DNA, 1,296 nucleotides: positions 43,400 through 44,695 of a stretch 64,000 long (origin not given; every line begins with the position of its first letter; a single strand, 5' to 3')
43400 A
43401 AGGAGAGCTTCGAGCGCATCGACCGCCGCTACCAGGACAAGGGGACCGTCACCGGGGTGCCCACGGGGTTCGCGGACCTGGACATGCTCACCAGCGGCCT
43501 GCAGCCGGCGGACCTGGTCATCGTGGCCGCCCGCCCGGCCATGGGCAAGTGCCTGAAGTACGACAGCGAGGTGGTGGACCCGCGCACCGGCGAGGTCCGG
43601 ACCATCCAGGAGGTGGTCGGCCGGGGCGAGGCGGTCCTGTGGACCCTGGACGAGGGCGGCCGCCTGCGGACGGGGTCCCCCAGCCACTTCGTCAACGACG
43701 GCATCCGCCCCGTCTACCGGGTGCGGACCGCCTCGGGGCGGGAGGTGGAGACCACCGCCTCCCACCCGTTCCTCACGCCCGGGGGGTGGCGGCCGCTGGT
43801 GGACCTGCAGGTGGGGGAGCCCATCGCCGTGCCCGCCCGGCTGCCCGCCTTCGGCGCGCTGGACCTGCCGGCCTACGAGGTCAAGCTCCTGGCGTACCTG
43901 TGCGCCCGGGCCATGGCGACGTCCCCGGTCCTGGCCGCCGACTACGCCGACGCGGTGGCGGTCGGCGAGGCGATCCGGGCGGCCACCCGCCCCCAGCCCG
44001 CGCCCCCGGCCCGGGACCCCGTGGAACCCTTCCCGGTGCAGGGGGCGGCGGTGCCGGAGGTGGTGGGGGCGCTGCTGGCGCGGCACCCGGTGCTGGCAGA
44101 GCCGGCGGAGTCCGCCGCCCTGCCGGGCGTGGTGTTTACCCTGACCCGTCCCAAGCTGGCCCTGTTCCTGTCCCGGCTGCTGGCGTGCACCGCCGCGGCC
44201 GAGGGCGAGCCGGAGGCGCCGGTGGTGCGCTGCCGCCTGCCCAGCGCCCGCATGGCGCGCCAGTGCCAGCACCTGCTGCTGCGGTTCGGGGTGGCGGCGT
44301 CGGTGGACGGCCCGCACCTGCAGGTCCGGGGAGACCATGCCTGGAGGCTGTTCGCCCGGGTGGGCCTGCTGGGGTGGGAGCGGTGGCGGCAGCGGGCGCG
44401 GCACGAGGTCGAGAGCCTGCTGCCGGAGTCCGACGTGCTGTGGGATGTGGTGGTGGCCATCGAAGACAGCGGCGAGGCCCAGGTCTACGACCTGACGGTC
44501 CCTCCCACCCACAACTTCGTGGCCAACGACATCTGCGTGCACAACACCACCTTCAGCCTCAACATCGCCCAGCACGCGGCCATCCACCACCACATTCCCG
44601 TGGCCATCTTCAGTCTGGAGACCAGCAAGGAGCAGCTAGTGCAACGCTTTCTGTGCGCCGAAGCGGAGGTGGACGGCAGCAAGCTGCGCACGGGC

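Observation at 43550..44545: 332-aa intein splitting the DnaB Walker A loop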

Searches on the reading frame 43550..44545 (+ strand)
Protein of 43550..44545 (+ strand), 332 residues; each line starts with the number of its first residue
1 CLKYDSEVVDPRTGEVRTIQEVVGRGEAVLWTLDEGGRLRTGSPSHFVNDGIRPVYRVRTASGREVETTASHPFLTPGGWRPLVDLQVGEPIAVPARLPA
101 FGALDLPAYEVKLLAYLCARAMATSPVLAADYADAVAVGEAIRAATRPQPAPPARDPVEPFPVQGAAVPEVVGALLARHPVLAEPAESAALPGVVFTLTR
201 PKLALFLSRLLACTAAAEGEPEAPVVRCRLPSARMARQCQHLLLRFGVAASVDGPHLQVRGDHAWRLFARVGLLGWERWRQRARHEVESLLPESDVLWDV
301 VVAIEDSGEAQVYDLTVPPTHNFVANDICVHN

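Call 4: search_protein_families(library=pfam, proteins=[window:43550-44545:+], max_evalue=1)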
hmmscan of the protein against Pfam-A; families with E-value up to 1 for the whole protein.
window:43550-44545:+ (332 aa): 2 families
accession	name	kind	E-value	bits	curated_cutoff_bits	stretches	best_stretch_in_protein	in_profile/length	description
PF14890.11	Intein_splicing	-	5.1e-23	82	35.8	1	15-332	7-155/155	Intein splicing domain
PF14528.11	LAGLIDADG_3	-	0.035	14.8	22.5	1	204-252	4-52/82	LAGLIDADG-like domain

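Call 5: search_protein_families(library=ncbifam, proteins=[window:43550-44545:+], max_evalue=1)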
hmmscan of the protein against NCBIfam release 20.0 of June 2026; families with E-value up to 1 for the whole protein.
window:43550-44545:+ (332 aa): 14 families
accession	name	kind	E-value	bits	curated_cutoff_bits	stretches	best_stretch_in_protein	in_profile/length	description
NF005852.0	PRK07773.1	equivalog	9e-44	150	780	3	1-118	398-516/886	replicative DNA helicase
NF007072.0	PRK09519.1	equivalog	1.7e-10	39.9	1024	1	1-119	252-372/790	intein-containing recombinase RecA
NF011418.0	PRK14845.1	equivalog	9.3e-10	36.9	756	2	56-98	94-136/1049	translation initiation factor IF-2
TIGR01445.1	intein_Nterm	domain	2.2e-09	38.2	24.5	1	1-76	1-83/83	intein N-terminal splicing region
NF038162.1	RtcB_rel_intein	exception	2.6e-09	35.6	1150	2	51-94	146-189/961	intein-containing RtcB family protein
NF003158.0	PRK04132.1-3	equivalog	7.1e-08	30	1750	2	53-94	702-743/1437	replication factor C small subunit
TIGR01443.1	intein_Cterm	domain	4e-07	30.1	15.6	1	312-332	2-23/24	intein C-terminal splicing region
NF006207.0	PRK08332.1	equivalog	3.5e-06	24.5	2400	2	50-95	943-988/1684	vitamin B12-dependent ribonucleotide reductase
NF003159.0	PRK04132.1-4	equivalog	4.2e-06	25.1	999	2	32-104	100-177/852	replication factor C small subunit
NF038136.1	rSAM_Rv_intein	exception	1.8e-05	23.8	700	1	1-332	76-334/574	intein-containing Rv2578c family radical SAM protein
NF003157.0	PRK04132.1-2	equivalog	0.0009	17.3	1103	1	291-328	553-591/864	replication factor C small subunit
NF038098.1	GyrA_w_intein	exception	0.0057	14.6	1850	0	46-76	165-195/1232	intein-containing DNA gyrase subunit A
NF011491.0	PRK14898.1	equivalog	0.066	11.2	783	0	293-331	501-542/860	DNA-directed RNA polymerase subunit A''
NF007079.0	PRK09532.1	equivalog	0.18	9.9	1525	1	1-77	775-851/876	DNA polymerase III subunit alpha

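Call 6: search_solved_structures(query=window:43550-44545:+, max_evalue=1, show_alignments=3)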
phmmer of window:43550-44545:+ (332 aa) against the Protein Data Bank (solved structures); distinct sequences matched with E-value up to 1: 29.
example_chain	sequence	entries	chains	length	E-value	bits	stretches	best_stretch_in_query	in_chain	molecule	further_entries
6frg_A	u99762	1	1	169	3e-22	82.9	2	286-331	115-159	Replicative DNA helicase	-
6frh_A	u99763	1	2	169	3e-22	82.9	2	286-331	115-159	Replicative DNA helicase,Replicative DNA helicase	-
4o1r_A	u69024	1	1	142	1.4e-21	80.7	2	13-96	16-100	Replicative DNA helicase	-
1mi8_A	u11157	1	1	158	1.7e-21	80.4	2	286-331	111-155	DnaB intein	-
6fre_A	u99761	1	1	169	7.5e-21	78.3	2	286-331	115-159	Replicative DNA helicase,Replicative DNA helicase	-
6rpq_A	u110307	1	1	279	1.2e-10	44.8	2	291-332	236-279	Ubiquitin-like protein SMT3,1108aa long hypothetical cell division control protein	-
2imz_A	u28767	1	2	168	1.4e-09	41.3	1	1-108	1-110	Endonuclease PI-MtuI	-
3ifj_A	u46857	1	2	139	6.7e-08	35.7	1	1-94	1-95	Endonuclease PI-MtuI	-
3igd_A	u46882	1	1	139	2.1e-07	34.1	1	1-94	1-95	Endonuclease PI-MtuI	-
2in9_A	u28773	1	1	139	2.2e-07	34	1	1-94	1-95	Endonuclease PI-MtuI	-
2in0_A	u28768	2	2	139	5.3e-07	32.8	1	1-94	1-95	Endonuclease PI-MtuI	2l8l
2in8_A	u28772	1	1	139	1e-06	31.8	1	1-94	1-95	Endonuclease PI-MtuI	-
5k08_A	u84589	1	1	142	2.4e-06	30.6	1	1-94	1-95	RecA mini intein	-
5i0a_A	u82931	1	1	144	2.6e-06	30.5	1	1-94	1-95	Intein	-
7cfv_A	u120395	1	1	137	0.00027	23.9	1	297-332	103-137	Spl DnaX mini-intein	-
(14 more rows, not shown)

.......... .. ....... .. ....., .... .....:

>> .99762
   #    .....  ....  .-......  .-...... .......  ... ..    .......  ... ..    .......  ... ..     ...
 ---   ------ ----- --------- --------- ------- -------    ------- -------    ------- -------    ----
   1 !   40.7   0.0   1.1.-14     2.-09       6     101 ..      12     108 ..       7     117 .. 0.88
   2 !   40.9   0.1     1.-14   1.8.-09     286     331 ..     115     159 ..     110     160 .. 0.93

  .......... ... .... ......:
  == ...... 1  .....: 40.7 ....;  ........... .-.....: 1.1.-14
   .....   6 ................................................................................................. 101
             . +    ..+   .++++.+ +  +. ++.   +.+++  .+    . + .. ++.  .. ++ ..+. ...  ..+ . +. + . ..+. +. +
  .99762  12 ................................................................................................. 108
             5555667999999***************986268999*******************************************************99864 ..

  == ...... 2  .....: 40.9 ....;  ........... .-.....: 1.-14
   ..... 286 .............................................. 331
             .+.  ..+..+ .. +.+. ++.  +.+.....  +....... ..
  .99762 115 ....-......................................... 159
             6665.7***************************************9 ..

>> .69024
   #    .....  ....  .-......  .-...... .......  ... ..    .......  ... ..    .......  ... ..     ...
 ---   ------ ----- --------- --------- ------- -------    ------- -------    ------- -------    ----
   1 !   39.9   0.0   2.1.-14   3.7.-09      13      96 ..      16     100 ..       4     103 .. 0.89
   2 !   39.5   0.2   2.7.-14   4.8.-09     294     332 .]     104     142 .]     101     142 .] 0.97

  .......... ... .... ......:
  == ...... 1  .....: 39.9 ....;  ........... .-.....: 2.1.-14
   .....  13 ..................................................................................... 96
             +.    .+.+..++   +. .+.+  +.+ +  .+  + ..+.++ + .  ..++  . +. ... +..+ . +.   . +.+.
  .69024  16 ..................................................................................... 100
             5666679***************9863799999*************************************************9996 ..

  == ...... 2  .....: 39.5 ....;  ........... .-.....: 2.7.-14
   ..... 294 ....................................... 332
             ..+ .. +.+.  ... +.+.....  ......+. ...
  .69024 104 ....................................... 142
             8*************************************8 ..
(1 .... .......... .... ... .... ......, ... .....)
